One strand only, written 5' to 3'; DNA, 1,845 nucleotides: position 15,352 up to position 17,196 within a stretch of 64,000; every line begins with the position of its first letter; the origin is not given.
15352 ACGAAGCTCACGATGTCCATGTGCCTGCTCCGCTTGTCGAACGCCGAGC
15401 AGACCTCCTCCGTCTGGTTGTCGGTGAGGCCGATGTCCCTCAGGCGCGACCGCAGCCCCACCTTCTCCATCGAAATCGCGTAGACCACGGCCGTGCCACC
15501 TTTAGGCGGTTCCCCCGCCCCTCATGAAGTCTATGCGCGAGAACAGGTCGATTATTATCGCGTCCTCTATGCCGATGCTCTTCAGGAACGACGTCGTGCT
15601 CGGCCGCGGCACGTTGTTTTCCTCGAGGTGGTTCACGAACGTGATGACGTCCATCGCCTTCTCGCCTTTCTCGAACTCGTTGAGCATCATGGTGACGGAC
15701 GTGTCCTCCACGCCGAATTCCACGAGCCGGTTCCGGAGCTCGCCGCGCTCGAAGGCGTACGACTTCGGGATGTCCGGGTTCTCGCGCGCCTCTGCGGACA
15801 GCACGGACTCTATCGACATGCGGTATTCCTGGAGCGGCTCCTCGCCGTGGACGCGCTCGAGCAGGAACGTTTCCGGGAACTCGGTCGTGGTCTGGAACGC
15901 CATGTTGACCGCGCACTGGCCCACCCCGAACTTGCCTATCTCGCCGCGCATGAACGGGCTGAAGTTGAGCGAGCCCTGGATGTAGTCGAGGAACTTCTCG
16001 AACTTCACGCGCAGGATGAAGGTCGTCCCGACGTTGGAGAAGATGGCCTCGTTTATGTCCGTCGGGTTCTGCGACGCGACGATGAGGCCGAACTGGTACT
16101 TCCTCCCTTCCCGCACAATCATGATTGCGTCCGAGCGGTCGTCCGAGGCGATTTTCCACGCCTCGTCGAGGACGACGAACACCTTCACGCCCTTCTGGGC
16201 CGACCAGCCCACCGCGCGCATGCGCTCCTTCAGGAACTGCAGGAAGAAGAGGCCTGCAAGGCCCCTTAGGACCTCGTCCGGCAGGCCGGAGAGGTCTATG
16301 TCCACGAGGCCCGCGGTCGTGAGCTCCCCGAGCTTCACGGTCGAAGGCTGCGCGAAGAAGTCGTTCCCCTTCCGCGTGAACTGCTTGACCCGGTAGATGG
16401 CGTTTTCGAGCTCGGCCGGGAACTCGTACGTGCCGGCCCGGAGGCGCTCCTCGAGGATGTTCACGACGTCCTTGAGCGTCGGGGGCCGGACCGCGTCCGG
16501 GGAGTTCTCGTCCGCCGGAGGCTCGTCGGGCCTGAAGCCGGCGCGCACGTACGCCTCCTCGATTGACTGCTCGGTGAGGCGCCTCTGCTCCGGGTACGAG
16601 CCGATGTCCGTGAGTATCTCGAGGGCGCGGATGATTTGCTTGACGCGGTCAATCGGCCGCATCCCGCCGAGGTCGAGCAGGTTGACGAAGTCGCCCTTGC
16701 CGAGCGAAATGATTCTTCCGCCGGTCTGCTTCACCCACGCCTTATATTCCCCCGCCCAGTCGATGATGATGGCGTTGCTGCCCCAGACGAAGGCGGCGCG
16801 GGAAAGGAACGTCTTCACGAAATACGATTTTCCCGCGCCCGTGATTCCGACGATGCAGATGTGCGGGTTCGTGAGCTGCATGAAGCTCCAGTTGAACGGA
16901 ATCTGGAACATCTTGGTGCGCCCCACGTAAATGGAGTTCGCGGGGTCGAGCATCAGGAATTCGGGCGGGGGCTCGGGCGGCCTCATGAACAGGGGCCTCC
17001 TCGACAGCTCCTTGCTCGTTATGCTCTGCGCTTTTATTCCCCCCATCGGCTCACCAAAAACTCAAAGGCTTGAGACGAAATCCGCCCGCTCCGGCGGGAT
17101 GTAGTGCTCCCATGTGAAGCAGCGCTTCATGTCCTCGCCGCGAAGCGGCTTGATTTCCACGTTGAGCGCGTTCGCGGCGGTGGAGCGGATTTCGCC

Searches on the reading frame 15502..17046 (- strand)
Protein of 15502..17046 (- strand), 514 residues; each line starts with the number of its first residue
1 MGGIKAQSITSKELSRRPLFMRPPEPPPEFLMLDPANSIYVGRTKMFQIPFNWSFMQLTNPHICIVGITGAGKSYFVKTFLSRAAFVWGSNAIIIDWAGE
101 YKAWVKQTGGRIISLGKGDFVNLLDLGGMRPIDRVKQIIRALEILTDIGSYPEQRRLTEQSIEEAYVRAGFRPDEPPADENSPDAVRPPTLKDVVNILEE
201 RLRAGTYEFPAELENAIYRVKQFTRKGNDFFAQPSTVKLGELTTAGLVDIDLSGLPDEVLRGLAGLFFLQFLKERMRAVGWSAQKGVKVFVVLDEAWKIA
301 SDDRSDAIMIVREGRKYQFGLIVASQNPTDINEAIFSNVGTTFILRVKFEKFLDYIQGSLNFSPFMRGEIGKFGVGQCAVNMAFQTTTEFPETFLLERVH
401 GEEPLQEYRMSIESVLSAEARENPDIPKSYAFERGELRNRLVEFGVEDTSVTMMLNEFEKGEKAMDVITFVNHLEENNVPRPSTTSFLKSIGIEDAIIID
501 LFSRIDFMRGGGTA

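Call 6: search_protein_families(library=pfam, proteins=[window:15502-17046:-], max_evalue=0.1)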
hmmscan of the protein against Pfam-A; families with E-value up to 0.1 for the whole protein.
window:15502-17046:- (514 aa): 7 families
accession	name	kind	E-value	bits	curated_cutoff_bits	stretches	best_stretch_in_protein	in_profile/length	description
PF01935.23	DUF87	-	5e-13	50.1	23.2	1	40-263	2-212/220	Helicase HerA, central domain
PF12846.13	AAA_10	-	5.7e-12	45.8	27.5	2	58-108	19-68/362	AAA-like domain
PF19044.6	P-loop_TraG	-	2.1e-06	27.1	25.8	1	58-114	27-82/413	TraG P-loop domain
PF10412.15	TrwB_AAD_bind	-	0.0011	18.3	20.5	1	48-102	6-56/387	Type IV secretion-system coupling protein DNA-binding domain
PF01580.24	FtsK_SpoIIIE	-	0.0047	16.8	24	1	57-86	35-65/221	FtsK/SpoIIIE family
PF13401.12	AAA_22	-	0.038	14.8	27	0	61-84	6-29/130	AAA domain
PF00449.26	Urease_alpha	-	0.099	13.4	23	0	90-118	71-99/121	Urease alpha-subunit, N-terminal domain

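Call 24: search_protein_families(library=ncbifam, proteins=[window:15502-17046:-], max_evalue=0.1)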
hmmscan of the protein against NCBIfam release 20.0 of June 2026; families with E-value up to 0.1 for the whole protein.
window:15502-17046:- (514 aa): 17 families
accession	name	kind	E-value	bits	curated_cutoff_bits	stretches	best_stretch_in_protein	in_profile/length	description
NF053655.1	CedD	equivalog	1.2e-18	67.1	600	2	223-377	357-509/527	DNA-translocating ATPase CedD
NF041017.1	DNA_import_CedB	equivalog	3.3e-17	62.3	700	2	241-343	429-534/590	DNA import protein CedB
NF045975.1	VirB4_plasma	equivalog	1.2e-13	49.7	590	2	58-119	513-573/894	Mbov_0397 family ICE element conjugal transfer ATPase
NF045971.1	conju_CD1110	equivalog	5.6e-13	48.1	325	1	38-331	393-672/752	VirB4-like conjugal transfer ATPase, CD1110 family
NF040937.1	HerA_Thermprot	equivalog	9.9e-12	44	800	2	249-376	311-444/487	DNA double-strand break repair helicase HerA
NF040819.1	helicase_HerA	equivalog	2.7e-11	42.7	970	1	289-377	404-498/561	DNA double-strand break repair helicase HerA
TIGR02746.1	TraC-F-type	equivalog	1.4e-10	39.8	567.05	2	190-373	551-736/800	type IV secretion system protein TraC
NF042943.1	HerA_antiphage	equivalog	2.6e-10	39.5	800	2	37-111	133-207/566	anti-phage-associated helicase HerA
NF042944.1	HerA_antiphage_2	equivalog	7.4e-10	38.2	850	1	250-346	382-494/576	anti-phage-associated helicase HerA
NF010278.0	PRK13721.1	subfamily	1.3e-07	29.9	1177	1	56-376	475-791/874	type IV secretion system protein TraC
TIGR00929.1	VirB4_CagE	subfamily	9.7e-05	20.8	643.1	1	50-333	423-682/792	VirB4 family type IV secretion/conjugal transfer ATPase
NF052333.1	ATPase_TcpF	exception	0.00023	19.2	1100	1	290-347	684-744/813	conjugal transfer ATPase TcpF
NF033849.1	ser_rich_anae_1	subfamily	0.0023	15.3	650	1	210-351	935-1094/1163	serine-rich protein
NF045973.1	conju_CD1115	equivalog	0.0029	16.5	250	0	53-100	17-62/442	VirD4-like conjugal transfer protein, CD1115 family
TIGR03783.1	Bac_Flav_CT_G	subfamily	0.0056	14.6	261.55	0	247-333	629-713/829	TraG family conjugative transposon ATPase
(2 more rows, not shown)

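Call 37: find_homologous_proteins(query=window:15502-17046:-, max_evalue=1e-10)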
Query window:15502-17046:- (514 aa): 1158 proteins with E <= 1e-10 among 8000 candidates; the best 120 are listed.
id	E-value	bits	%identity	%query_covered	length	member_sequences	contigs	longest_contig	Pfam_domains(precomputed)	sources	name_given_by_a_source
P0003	0.0e+0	1159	100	100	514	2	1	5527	PF19044.7,PF01935.24,PF12846.14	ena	-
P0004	0.0e+0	1054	90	100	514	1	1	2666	PF19044.7,PF01935.24,PF12846.14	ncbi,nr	ncbi:DNA double-strand break repair helicase HerA [uncultured archaeon]|nr:DNA double-strand break r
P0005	0.0e+0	1016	86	100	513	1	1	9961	PF19044.7,PF01935.24,PF12846.14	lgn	-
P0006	5.2e-294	994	84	100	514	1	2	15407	PF19044.7,PF01935.24,PF12846.14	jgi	jgi:hypothetical protein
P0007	1.8e-282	955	81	100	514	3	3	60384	PF19044.7,PF01935.24,PF12846.14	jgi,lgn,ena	-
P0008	1.5e-281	952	81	100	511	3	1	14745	PF19044.7,PF01935.24,PF12846.14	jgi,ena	-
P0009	4.1e-280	948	81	99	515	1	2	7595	PF19044.7,PF01935.24,PF12846.14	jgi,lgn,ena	-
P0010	3.1e-278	941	80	100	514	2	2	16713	PF19044.7,PF01935.24,PF12846.14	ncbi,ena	-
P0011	3.6e-277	938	80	100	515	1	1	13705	PF19044.7,PF01935.24,PF12846.14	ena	-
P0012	9.0e-275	930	79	100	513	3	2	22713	PF19044.7,PF01935.24,PF12846.14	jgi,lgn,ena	-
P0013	7.2e-266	901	75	100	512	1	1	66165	PF19044.7,PF01935.24,PF12846.14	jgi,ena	-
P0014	4.4e-252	855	72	99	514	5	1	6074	PF19044.7,PF01935.24,PF12846.14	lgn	-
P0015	8.3e-251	851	72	99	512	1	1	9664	PF19044.7,PF01935.24,PF12846.14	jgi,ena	-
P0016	1.1e-249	847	71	99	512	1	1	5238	PF19044.7,PF01935.24,PF12846.14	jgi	jgi:hypothetical protein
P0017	1.9e-249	846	71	98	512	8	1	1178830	PF19044.7,PF01935.24,PF12846.14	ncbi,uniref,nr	ncbi:MAG: Archaeal DNA helicase HerA [Candidatus Fermentimicrarchaeum limneticum]|uniref:Archaeal DN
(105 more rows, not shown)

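Call 38: find_encoding_contigs(protein=P0007, flank=10000, max_places=2)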
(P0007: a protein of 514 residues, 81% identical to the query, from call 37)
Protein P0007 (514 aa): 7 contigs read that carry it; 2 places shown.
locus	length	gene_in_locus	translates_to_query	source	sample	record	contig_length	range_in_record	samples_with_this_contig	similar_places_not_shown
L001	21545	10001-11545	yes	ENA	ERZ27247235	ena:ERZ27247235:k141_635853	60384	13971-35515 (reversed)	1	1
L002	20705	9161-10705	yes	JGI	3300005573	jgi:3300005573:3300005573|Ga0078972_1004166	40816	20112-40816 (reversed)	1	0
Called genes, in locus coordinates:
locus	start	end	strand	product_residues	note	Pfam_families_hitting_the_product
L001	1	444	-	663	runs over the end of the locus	PF03030:H_PPase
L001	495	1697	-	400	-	PF12323:HTH_OrfB_IS605, PF01385:OrfB_IS605, PF07282:Cas12f1-like_TNB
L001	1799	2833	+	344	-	-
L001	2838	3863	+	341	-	-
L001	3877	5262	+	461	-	-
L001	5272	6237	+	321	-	-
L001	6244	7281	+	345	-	-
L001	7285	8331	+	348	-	-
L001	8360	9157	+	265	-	-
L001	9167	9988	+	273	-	-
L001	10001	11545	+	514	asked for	PF01935:DUF87, PF19044:P-loop_TraG (weak), PF12846:AAA_10 (faint)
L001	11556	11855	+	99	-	-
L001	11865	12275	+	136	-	-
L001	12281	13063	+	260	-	-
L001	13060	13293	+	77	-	-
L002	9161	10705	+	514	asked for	PF01935:DUF87, PF19044:P-loop_TraG (weak), PF12846:AAA_10 (faint)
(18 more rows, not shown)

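Call 39: find_encoding_contigs(protein=P0013, flank=10000, max_places=2)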
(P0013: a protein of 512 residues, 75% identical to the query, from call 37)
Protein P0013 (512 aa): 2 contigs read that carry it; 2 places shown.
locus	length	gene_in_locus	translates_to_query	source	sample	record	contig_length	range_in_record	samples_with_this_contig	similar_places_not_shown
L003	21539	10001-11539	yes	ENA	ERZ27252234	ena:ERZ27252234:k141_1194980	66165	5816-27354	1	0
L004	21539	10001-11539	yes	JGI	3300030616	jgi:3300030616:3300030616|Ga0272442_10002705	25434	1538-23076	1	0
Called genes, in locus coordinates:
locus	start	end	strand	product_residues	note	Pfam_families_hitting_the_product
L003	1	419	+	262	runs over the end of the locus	PF05670:NFACT-R_1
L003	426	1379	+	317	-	PF02915:Rubrerythrin (faint)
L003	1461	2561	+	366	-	-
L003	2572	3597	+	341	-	-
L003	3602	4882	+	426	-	-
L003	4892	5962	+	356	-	-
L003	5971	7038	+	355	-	-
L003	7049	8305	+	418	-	-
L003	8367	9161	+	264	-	-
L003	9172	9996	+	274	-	-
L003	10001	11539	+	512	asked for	PF01935:DUF87, PF19044:P-loop_TraG (faint), PF12846:AAA_10 (weak)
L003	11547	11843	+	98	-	-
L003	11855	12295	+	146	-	-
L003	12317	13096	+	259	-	-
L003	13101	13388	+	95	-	-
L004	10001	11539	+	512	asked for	PF01935:DUF87, PF19044:P-loop_TraG (faint), PF12846:AAA_10 (weak)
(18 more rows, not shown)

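Call 56: find_related_loci(query=A1, collection=genome_contigs, flank=10000)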
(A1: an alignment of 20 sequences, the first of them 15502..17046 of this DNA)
Query A1 (514 aa) in genome_contigs; peptide patterns used: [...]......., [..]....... (x = any residue, [..] = any of these).
599 stretches matched a pattern (row limit reached: there are more); 418 encode a relative of the query (tblastn E <= 1e-3); the best 80 are kept; 80 distinct loci.
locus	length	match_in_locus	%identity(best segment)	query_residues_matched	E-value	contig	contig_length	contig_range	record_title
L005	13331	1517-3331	80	1-513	0e+0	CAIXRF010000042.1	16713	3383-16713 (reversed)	uncultured Candidatus Micrarchaeota archaeon isolate AlinenSediments_bin-2344 genome assembly, contig: bin-2344:042/138,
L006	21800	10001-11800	71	1-511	0e+0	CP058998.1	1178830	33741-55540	MAG: Candidatus Fermentimicrarchaeum limneticum isolate Sv326 chromosome, complete genome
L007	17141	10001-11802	70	1-511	0e+0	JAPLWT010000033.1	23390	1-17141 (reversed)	MAG: Candidatus Micrarchaeota archaeon isolate LacPavin_0920_SED3_MAG_48_13 LacPavin_0920_SED3_scaffold_3287573, whole g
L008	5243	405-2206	70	1-511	0e+0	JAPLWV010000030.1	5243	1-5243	MAG: Candidatus Micrarchaeota archaeon isolate LacPavin_0920_SED5_MAG_46_22 LacPavin_0920_SED5_scaffold_488831, whole ge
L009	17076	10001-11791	70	1-511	0e+0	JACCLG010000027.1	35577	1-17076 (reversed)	MAG: Candidatus Micrarchaeota archaeon isolate Sv174 k141_2061773, whole genome shotgun sequence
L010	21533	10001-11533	67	1-511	0e+0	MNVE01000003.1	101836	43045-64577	MAG: Candidatus Micrarchaeota archaeon CG1_02_47_40 cg1_0.2_scaffold_61_c, whole genome shotgun sequence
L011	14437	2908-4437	66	1-511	0e+0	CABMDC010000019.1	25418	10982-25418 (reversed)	uncultured archaeon isolate LFW-121_3 genome assembly, contig: LFW1213_26, whole genome shotgun sequence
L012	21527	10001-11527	67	1-511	0e+0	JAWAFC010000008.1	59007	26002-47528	MAG: Candidatus Micrarchaeia archaeon isolate QQ_201907_bins_60 QQ_201907_bins_60_scaffold_8, whole genome shotgun seque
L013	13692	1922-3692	67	7-511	0e+0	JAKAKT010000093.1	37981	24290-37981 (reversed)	MAG: Candidatus Micrarchaeota archaeon isolate WY4.bin88 NODE_1261_length_37981_cov_2.495879, whole genome shotgun seque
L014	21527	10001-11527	67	1-511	0e+0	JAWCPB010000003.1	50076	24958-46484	MAG: Candidatus Micrarchaeia archaeon isolate JZ-2_201808_bins_178 JZ-2_201808_bins_178_scaffold_3, whole genome shotgun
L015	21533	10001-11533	64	1-511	0e+0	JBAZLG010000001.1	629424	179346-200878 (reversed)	MAG: Candidatus Micrarchaeia archaeon isolate SO_2017_LW4_162 scaffold_35_c1_LW137-91_2017, whole genome shotgun sequenc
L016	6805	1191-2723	64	1-511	0e+0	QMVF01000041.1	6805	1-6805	MAG: Candidatus Micrarchaeota archaeon isolate B9_G16 B9_Guay16_scaffold_10796, whole genome shotgun sequence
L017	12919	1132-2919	65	4-511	0e+0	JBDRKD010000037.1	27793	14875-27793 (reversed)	MAG: Candidatus Micrarchaeota archaeon isolate MEGAHIT-group-1.694 k141_10851439, whole genome shotgun sequence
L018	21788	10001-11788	64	4-511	0e+0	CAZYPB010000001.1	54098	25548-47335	MAG TPA_asm: Candidatus Micrarchaeota archaeon isolate SRP141376_co3_467 genome assembly, contig: NODE_1426_length_54098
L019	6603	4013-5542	64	1-511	0e+0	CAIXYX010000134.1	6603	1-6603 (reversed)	uncultured Candidatus Micrarchaeota archaeon isolate A14_bin-2075 genome assembly, contig: bin-2075:134/146, whole genom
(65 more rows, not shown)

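Call 95: search_dna_similar(query=window:15502-17046:-, collection=plasmids, mode=protein, max_evalue=0.00001, max_rows=15)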
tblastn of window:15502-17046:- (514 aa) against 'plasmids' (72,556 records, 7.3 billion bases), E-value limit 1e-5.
Records with a match: 55; places in all: 58; records where one place covers at least 80% of the query: 0.
Best place of each record, by identity: <60% 55.
By first word of the organism name: Clostridium 10; Cereibacter 8; Paenibacillus 3; Rhizobium 2; Phaeobacter 2; Leisingera 2; Hymenobacter 2; Streptomyces 1; Vallitalea 1; Brevibacillus 1; and 23 more.
By predicted mobility (MOB-suite, as given by PLSDB): conjugative 28; non-mobilizable 27.
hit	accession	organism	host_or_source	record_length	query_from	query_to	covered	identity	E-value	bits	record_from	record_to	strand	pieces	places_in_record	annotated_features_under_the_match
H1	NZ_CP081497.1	Streptomyces sp. BHT-5-2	whole organism,plant soil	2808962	36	346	61%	29.1%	3e-10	71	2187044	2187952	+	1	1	none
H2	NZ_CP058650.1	Vallitalea pronyensis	-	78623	58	344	56%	30.1%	5e-9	67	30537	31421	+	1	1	ATP-binding protein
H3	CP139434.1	Brevibacillus halotolerans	cell culture,freshwater soil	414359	57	382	63%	26.4%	2e-14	84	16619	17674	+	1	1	DUF87 domain-containing protein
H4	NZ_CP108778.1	Embleya sp. NBC_00896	-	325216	35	346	61%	26.9%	7e-9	66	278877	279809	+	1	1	ATP-binding protein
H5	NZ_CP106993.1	Paenibacillus thiaminolyticus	mixed culture,sour bamboo shoots sample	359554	58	385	64%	25.4%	5e-10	70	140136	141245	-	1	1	DUF87 domain-containing protein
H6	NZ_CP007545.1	Synechocystis sp. PCC 6714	-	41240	53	347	57%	28.0%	1e-8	65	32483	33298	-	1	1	DUF87 domain-containing protein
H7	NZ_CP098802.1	Rhizobium anhuiense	Trifolium dubium,Cell culture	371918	34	347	61%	26.3%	3e-8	64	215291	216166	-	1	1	ATP-binding protein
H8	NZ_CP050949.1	Iamia sp. SCSIO 61187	whole organism,ocean sediment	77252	39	317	54%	29.1%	1e-9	69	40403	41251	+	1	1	none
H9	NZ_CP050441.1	Tolypothrix sp. PCC 7910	cell culture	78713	53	347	57%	26.7%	1e-8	66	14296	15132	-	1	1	DUF87 domain-containing protein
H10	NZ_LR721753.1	Aliivibrio wodanis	-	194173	36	346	61%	25.2%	2e-7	62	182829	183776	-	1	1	dptH: DNA phosphorothioation-dependent restriction protein DptH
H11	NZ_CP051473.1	Cereibacter sphaeroides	cell culture,laboratory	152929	51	370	62%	24.3%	4e-6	57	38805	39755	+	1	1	TraC family protein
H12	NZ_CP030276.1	Cereibacter sphaeroides 2.4.1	cell culture,laboratory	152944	51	370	62%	24.3%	4e-6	57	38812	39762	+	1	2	TraC family protein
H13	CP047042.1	Cereibacter sphaeroides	cell culture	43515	51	370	62%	24.3%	4e-6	57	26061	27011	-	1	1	TraC family protein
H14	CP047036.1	Cereibacter sphaeroides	cell culture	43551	51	370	62%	24.3%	4e-6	57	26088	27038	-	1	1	TraC family protein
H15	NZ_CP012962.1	Cereibacter sphaeroides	cell culture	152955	51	370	62%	24.3%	4e-6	57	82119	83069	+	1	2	TraC family protein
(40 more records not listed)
